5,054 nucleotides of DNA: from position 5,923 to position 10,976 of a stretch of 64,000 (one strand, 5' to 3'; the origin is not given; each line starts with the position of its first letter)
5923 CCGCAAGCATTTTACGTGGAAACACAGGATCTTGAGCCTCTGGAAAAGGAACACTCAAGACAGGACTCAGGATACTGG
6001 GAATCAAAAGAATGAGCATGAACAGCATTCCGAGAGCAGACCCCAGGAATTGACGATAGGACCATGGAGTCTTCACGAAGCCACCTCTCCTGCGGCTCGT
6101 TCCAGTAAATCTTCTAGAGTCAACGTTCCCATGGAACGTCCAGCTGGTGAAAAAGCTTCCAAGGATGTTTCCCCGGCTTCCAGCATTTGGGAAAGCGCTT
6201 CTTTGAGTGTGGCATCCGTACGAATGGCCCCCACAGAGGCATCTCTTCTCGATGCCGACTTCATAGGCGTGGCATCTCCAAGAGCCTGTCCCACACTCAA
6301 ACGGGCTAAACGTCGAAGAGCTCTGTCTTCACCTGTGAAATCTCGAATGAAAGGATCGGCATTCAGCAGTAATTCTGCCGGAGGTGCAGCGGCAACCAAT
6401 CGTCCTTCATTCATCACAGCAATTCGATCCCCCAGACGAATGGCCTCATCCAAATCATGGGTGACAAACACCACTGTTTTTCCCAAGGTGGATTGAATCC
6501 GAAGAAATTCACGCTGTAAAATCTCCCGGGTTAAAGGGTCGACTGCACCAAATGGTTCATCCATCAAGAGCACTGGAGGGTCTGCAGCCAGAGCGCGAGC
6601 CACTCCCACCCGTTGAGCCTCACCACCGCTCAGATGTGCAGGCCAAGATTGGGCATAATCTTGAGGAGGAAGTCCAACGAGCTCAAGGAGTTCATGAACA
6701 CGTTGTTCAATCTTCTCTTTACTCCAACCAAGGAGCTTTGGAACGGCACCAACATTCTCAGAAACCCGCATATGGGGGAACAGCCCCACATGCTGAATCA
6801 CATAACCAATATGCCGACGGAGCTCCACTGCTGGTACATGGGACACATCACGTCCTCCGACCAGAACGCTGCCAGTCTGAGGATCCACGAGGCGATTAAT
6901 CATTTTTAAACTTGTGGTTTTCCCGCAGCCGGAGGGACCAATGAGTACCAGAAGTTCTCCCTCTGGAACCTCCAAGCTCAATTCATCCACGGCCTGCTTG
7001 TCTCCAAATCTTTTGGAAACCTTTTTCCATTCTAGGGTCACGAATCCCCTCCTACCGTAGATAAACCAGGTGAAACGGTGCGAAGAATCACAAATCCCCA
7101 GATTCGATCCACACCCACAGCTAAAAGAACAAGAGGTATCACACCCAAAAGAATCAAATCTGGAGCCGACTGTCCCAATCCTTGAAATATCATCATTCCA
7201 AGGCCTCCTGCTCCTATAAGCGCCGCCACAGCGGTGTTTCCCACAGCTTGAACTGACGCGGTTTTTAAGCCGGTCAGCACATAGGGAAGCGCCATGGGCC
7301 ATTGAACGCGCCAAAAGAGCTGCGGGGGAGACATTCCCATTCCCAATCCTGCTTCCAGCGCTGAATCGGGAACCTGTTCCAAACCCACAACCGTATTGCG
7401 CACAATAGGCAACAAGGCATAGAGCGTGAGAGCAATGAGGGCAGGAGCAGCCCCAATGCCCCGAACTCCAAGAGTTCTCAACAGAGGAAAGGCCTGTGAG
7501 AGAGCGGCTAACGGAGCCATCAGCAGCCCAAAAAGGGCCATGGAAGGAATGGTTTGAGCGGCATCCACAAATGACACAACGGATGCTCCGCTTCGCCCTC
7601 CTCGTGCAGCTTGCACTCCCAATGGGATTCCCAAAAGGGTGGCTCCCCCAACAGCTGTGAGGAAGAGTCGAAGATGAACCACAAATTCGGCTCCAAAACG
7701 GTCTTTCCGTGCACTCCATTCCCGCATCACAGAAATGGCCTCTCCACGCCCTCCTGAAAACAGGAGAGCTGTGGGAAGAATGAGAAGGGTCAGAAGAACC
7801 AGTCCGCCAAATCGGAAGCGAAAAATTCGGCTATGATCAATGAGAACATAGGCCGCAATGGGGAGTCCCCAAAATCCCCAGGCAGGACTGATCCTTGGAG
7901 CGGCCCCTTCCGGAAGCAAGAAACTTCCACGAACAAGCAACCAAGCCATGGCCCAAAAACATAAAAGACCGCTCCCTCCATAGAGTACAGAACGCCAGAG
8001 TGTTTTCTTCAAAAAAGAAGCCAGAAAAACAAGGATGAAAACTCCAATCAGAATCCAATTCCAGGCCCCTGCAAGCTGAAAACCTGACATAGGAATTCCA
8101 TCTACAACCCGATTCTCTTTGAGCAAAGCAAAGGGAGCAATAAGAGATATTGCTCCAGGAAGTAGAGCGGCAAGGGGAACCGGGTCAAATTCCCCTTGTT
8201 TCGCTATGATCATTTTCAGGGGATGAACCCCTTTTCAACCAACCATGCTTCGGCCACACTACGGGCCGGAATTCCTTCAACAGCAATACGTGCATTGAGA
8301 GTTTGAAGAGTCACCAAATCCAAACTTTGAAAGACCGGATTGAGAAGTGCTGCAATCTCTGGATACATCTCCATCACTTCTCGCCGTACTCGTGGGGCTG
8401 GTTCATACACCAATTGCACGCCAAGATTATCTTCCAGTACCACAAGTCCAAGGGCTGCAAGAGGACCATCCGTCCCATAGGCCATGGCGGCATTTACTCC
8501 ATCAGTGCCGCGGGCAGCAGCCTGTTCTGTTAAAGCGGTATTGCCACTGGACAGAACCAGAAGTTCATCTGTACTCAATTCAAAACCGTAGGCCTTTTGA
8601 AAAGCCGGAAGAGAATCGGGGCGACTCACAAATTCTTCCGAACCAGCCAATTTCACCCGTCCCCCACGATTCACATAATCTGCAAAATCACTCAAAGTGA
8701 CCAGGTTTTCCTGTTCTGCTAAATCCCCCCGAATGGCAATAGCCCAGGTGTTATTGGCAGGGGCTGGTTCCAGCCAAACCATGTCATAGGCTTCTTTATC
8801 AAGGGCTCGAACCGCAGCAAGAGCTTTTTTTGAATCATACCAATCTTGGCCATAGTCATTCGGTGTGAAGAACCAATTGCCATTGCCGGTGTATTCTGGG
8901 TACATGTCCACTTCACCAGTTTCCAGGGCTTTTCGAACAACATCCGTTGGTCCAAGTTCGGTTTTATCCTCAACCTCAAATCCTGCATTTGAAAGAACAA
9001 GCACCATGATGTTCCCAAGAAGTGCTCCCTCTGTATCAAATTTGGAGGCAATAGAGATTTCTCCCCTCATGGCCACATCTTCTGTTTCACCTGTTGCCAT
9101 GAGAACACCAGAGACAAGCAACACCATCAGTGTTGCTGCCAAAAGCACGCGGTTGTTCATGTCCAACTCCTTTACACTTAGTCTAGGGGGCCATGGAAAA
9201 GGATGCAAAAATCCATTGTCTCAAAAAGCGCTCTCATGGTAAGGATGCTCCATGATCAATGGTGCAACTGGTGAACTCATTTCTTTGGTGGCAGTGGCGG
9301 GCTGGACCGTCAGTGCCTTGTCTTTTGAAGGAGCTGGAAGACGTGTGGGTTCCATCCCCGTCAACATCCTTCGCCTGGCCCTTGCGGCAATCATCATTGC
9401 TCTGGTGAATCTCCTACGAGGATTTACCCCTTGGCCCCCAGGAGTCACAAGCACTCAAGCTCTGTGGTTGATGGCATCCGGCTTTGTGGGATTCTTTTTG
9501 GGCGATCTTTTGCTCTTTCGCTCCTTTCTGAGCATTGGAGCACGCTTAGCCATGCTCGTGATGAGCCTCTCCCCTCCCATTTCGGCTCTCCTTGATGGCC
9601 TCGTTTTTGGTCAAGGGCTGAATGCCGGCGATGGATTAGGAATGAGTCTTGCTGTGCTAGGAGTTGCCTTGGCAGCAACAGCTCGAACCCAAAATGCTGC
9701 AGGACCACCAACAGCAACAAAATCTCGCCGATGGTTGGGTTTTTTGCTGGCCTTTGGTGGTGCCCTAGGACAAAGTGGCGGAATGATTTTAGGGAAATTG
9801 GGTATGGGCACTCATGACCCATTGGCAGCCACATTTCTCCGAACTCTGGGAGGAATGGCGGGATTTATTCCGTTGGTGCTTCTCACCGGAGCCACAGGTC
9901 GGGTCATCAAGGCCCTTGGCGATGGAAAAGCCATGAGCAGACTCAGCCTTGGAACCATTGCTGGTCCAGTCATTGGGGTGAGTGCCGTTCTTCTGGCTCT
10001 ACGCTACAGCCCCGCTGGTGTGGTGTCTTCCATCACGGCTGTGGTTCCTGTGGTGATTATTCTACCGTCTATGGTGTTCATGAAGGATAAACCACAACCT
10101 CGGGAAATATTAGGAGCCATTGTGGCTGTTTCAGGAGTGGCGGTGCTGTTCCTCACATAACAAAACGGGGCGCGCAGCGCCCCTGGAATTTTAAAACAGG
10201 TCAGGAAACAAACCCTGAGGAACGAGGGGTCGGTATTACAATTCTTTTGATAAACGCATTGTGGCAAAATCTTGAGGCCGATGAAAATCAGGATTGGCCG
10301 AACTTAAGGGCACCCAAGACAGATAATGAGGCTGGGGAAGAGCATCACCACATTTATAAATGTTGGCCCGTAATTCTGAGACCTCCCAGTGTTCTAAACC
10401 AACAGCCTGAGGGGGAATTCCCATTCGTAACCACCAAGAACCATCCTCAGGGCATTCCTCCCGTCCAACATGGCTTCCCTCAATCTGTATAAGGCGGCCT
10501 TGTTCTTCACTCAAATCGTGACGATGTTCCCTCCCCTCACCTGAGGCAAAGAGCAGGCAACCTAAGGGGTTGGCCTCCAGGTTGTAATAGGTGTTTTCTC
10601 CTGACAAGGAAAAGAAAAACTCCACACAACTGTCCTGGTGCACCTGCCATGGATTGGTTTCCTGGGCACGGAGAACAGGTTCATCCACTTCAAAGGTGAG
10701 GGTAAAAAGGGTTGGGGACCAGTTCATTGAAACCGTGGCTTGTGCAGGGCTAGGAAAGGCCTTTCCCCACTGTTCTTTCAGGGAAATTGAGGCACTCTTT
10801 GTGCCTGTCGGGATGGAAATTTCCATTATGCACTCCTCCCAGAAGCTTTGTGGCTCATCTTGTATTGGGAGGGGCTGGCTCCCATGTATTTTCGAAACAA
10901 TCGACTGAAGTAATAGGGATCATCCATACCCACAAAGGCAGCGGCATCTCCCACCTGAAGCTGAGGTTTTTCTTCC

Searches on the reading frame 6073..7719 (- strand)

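Call 39: search_protein_families(library=pfam, proteins=[window:6073-7719:-], max_evalue=0.0001)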
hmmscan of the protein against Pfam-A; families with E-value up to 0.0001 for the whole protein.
window:6073-7719:- (548 aa): 2 families
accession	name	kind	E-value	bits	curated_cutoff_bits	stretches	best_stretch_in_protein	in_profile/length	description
PF00005.33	ABC_tran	-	1.9e-35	122.9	25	1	245-390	2-136/137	ABC transporter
PF13304.12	AAA_21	-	1.9e-06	28.6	27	0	372-422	247-299/304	AAA domain, putative AbiEii toxin, Type IV TA system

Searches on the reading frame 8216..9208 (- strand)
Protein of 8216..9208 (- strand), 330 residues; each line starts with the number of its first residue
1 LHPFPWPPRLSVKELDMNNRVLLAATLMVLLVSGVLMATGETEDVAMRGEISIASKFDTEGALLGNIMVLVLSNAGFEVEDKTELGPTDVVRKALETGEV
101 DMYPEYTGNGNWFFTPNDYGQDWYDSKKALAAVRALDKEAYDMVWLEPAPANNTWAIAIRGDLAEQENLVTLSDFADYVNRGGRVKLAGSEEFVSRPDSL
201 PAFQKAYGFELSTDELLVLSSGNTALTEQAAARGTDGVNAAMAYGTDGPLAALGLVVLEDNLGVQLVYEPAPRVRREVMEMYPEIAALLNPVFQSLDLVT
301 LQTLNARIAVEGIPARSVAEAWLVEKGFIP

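Call 39: search_protein_families(library=pfam, proteins=[window:8216-9208:-], max_evalue=0.0001)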
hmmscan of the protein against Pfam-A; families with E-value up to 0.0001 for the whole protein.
window:8216-9208:- (330 aa): 1 family
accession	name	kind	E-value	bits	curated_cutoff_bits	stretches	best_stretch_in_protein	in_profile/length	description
PF04069.17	OpuAC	-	3.8e-50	171.3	21.2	1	50-323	2-255/257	Substrate binding domain of ABC-type glycine betaine transport system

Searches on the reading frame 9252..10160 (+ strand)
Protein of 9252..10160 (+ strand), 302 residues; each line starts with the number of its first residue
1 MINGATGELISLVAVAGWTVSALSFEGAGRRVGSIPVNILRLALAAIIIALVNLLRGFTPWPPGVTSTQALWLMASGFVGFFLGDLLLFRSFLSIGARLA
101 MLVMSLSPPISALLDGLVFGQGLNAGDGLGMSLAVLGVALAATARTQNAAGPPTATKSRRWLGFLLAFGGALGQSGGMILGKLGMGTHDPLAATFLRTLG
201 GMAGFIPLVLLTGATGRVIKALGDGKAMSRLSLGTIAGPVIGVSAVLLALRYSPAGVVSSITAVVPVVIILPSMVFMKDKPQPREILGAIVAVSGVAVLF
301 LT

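Call 39: search_protein_families(library=pfam, proteins=[window:9252-10160:+], max_evalue=0.0001)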
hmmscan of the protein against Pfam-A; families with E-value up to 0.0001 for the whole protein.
window:9252-10160:+ (302 aa): 1 family
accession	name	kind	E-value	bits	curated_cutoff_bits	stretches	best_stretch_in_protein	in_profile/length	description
PF00892.27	EamA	-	4.9e-28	98.5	28.2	2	162-300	2-134/135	EamA-like transporter family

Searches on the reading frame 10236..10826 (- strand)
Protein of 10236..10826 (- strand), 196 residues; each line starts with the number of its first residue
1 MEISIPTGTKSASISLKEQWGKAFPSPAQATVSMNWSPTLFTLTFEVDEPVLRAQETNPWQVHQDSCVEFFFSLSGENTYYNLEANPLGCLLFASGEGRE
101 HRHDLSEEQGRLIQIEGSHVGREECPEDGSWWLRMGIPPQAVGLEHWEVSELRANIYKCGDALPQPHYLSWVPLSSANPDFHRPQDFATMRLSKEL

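Call 86: search_protein_families(library=pfam, proteins=[window:10236-10826:-], max_evalue=0.001)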
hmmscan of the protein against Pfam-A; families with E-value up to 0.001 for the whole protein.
window:10236-10826:- (196 aa): 1 family
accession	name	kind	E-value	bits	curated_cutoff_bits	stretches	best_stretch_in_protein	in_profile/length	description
PF16011.10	CBM9_2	-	2.9e-32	112.5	25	1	31-191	32-198/199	Carbohydrate-binding family 9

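Call 87: search_protein_families(library=ncbifam, proteins=[window:10236-10826:-], max_evalue=0.001)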
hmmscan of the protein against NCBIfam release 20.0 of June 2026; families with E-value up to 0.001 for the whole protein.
window:10236-10826:- (196 aa): 0 families

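Call 91: search_solved_structures(query=window:10236-10826:-, max_evalue=0.1)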
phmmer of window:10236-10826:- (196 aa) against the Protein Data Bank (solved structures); distinct sequences matched with E-value up to 0.1: 1.
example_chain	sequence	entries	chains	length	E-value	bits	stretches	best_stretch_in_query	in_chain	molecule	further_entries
4jpq_A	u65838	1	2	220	5.2e-22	82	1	40-191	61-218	Uncharacterized protein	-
